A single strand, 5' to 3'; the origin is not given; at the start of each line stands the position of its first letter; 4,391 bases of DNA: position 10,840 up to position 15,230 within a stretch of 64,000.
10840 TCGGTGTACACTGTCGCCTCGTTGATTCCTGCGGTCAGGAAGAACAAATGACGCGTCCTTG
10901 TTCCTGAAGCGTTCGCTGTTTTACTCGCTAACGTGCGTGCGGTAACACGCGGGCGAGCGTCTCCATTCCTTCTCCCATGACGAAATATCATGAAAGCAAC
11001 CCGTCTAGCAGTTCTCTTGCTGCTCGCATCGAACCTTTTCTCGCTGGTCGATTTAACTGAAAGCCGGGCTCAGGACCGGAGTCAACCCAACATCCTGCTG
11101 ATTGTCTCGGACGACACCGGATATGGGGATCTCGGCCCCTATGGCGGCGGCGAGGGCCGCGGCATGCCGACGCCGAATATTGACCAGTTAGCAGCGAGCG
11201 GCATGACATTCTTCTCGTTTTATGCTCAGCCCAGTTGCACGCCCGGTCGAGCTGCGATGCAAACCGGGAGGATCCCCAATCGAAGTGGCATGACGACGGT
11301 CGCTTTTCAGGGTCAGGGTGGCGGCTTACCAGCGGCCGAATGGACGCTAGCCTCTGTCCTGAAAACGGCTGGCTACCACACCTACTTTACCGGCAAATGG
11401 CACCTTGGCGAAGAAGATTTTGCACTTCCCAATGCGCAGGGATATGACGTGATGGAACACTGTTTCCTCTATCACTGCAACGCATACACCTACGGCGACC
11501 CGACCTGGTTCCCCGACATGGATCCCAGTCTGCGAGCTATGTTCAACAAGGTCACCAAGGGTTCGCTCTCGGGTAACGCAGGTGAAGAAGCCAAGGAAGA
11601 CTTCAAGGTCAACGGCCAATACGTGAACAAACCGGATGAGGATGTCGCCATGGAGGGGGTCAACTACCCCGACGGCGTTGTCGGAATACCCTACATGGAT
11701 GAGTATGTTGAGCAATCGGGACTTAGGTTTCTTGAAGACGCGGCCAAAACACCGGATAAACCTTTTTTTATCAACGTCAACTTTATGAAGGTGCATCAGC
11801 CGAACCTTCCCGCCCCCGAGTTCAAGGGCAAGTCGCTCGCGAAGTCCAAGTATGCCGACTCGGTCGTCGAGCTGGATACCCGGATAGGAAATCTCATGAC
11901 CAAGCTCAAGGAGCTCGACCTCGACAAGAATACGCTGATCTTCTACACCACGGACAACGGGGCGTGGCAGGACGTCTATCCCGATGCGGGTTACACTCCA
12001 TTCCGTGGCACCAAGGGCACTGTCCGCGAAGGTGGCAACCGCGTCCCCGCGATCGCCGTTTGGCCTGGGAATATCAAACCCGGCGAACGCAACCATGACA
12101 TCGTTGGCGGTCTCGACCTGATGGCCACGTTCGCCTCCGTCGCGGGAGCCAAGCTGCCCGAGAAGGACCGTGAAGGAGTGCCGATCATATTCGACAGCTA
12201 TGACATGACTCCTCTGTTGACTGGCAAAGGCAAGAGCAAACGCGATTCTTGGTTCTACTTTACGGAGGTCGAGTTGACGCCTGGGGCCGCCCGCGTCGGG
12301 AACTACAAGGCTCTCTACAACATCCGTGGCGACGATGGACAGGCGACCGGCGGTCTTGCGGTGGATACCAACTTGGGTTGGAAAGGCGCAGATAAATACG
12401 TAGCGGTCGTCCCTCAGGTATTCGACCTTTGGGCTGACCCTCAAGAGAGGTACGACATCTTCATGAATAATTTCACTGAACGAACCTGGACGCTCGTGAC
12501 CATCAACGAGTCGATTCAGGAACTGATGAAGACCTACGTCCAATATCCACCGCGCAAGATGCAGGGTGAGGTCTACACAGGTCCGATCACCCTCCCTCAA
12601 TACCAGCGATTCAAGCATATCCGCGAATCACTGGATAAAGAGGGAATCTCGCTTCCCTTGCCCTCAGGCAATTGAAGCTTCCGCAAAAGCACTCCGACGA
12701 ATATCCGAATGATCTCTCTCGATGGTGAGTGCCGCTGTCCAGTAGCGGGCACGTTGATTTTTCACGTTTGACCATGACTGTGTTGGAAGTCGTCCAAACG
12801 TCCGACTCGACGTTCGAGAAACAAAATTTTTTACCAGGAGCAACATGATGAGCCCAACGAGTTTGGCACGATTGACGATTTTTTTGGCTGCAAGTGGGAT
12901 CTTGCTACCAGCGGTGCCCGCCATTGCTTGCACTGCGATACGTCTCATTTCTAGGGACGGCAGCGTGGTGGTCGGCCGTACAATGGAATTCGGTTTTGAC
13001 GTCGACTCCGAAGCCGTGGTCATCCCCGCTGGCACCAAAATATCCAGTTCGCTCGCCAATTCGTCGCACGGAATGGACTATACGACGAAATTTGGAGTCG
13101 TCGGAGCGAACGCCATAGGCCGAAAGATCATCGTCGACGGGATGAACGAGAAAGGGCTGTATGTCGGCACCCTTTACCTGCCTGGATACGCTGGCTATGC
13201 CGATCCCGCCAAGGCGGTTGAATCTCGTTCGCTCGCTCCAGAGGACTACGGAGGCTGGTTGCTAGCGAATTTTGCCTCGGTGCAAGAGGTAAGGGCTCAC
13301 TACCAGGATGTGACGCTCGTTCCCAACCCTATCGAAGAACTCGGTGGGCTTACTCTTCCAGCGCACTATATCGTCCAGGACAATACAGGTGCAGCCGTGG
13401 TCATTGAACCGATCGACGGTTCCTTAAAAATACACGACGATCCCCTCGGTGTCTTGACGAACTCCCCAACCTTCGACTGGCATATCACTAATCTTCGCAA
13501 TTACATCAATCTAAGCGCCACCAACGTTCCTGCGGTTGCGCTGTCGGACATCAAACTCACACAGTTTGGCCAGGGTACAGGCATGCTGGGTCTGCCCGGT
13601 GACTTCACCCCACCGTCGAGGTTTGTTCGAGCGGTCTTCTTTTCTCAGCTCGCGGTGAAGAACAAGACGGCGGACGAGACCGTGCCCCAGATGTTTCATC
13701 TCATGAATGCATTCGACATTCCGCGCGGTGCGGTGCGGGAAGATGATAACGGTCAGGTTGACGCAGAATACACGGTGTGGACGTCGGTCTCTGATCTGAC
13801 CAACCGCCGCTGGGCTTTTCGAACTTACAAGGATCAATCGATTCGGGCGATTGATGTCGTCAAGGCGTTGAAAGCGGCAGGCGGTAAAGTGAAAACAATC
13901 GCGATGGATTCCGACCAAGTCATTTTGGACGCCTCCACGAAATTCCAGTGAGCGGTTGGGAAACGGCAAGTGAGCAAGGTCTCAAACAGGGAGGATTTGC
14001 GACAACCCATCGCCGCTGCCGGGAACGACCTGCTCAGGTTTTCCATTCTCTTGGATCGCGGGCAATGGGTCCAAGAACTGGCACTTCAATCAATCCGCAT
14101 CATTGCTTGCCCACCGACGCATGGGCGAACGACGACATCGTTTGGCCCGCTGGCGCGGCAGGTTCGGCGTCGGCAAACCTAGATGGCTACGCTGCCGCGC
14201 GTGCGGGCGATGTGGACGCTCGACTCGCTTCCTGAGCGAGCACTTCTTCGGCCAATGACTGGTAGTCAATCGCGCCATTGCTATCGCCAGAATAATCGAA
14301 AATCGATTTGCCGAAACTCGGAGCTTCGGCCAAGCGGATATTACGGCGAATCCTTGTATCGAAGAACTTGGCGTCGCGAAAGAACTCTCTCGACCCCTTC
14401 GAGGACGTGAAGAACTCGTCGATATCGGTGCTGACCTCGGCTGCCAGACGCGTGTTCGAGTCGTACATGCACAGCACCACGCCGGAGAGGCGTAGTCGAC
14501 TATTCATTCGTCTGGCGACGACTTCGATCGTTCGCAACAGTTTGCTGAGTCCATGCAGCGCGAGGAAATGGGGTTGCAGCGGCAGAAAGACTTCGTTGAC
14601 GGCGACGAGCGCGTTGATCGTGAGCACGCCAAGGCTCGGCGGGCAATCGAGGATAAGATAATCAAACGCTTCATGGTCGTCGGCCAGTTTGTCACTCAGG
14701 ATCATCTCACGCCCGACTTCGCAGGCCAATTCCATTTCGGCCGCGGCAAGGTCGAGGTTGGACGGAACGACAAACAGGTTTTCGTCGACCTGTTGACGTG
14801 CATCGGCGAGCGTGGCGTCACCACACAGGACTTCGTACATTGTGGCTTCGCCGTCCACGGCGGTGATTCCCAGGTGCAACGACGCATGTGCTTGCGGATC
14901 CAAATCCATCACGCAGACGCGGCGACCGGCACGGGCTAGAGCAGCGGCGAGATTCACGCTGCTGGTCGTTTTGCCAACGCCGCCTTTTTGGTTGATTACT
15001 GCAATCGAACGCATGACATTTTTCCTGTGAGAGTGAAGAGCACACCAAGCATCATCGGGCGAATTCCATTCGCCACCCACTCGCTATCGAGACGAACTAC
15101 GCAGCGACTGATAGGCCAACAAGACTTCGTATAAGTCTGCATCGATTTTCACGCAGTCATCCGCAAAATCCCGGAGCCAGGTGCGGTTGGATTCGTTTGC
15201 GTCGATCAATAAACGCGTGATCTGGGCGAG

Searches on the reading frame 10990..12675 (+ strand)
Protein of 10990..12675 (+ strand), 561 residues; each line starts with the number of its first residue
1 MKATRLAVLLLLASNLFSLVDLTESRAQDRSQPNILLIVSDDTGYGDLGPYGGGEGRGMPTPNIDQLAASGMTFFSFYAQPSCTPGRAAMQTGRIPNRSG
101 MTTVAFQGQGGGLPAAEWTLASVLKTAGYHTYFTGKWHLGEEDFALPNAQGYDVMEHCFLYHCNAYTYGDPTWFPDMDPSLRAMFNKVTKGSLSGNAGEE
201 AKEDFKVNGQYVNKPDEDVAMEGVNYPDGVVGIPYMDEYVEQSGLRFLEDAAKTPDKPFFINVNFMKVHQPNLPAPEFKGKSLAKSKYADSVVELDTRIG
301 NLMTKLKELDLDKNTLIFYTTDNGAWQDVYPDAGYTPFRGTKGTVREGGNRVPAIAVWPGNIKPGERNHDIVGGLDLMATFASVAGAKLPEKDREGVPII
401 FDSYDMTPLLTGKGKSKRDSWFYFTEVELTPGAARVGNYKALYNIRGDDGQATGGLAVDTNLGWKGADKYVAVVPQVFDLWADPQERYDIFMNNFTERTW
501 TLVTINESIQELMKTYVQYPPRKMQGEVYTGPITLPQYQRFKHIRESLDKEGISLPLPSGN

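Call 37: search_protein_families(library=pfam, proteins=[window:10990-12675:+], max_evalue=0.00001)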
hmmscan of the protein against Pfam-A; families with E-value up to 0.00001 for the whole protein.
window:10990-12675:+ (561 aa): 3 families
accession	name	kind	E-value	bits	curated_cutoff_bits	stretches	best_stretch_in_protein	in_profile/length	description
PF00884.28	Sulfatase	-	1.2e-44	153.3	25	1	33-386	1-300/301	Sulfatase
PF14707.11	Sulfatase_C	-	3.3e-07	31.4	30.9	1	416-529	1-109/127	C-terminal region of aryl-sulfatase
PF16347.10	SGSH_C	-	1.7e-06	28.7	29.3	0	346-423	12-82/154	N-sulphoglucosamine sulphohydrolase, C-terminal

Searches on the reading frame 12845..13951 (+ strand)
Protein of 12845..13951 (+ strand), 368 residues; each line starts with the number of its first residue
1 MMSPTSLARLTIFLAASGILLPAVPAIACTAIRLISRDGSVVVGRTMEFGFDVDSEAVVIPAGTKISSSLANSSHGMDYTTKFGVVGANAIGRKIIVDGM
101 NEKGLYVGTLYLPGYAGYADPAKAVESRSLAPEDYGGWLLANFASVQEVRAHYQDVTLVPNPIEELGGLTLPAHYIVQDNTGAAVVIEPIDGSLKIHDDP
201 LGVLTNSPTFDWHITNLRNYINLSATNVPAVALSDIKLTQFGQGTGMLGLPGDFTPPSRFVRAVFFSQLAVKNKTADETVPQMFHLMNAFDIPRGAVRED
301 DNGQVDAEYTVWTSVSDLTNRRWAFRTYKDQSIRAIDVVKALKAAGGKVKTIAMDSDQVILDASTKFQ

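Call 37: search_protein_families(library=pfam, proteins=[window:12845-13951:+], max_evalue=0.00001)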
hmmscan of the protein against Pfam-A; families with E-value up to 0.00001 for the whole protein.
window:12845-13951:+ (368 aa): 1 family
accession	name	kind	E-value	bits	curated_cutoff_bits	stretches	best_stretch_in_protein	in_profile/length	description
PF02275.23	CBAH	-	2.9e-78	264.1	20.4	1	29-339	1-304/316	Linear amide C-N hydrolases, choloylglycine hydrolase family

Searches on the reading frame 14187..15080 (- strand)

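Call 37: search_protein_families(library=pfam, proteins=[window:14187-15080:-], max_evalue=0.00001)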
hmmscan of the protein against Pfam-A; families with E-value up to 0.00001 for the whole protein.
window:14187-15080:- (297 aa): 7 families
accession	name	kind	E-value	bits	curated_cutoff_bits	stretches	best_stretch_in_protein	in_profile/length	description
PF13614.12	AAA_31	-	7.9e-55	186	27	1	23-197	1-176/177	AAA domain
PF01656.29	CbiA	-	5.5e-23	81.7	25.4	1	26-259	1-124/125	CobQ/CobB/MinD/ParA nucleotide binding domain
PF10609.15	ParA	-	4.8e-14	52.8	27.1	1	22-61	2-41/246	NUBPL iron-transfer P-loop NTPase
PF09140.17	MipZ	-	2.4e-09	37.3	20.7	1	26-175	3-136/262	ATPase MipZ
PF06564.18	CBP_BcsQ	-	2.8e-08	34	21.3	1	23-163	1-140/234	Cellulose biosynthesis protein BcsQ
PF02374.21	ArsA_ATPase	-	1.9e-07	31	24.3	1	28-67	5-44/305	Anion-transporting ATPase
PF00142.24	Fer4_NifH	-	2.4e-07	31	25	1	29-68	5-45/271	4Fe-4S iron sulfur cluster binding proteins, NifH/frxC family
